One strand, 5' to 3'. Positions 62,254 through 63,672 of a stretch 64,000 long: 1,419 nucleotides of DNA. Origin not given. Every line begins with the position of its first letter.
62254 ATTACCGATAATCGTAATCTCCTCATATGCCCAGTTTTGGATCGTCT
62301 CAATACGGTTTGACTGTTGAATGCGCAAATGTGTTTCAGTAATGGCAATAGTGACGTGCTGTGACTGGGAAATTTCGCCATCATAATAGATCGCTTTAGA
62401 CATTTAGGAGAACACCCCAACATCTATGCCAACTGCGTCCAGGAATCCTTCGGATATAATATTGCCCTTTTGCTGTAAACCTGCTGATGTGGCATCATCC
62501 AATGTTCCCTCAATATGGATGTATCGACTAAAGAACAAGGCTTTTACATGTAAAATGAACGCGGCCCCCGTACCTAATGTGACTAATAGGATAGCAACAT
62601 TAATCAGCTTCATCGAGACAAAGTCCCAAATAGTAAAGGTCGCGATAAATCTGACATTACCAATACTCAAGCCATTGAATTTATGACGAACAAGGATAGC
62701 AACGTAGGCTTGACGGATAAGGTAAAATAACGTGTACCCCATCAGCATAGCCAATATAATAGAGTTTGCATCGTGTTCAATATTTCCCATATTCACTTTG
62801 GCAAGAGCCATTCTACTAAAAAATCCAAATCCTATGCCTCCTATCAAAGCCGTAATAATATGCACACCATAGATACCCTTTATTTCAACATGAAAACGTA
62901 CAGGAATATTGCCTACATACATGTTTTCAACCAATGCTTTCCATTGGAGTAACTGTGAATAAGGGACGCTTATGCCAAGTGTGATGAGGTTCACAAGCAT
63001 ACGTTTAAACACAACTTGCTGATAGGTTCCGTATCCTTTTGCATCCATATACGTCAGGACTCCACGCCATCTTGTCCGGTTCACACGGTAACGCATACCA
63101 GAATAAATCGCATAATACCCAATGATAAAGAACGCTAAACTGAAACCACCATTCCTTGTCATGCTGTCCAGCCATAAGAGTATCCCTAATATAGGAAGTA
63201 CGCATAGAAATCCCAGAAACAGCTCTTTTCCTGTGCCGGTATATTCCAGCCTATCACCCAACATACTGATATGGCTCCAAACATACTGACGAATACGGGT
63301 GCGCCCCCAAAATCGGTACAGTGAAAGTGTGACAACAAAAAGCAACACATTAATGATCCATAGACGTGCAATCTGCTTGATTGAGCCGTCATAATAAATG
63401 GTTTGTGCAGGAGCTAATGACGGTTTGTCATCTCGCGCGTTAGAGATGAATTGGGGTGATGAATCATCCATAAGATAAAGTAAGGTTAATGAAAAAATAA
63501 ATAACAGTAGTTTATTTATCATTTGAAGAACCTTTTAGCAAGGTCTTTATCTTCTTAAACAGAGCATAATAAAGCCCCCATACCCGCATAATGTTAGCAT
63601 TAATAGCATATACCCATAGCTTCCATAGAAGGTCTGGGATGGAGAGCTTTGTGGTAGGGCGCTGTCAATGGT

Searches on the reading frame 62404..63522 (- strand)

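Call 99: search_protein_families(library=pfam, proteins=[window:62404-63522:-], max_evalue=0.0001)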
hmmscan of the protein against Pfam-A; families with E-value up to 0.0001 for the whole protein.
window:62404-63522:- (372 aa): 1 family
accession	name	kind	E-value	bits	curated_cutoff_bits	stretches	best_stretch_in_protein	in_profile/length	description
PF05987.18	DUF898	-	7.1e-54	183.6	28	1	42-363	4-336/336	Bacterial protein of unknown function (DUF898)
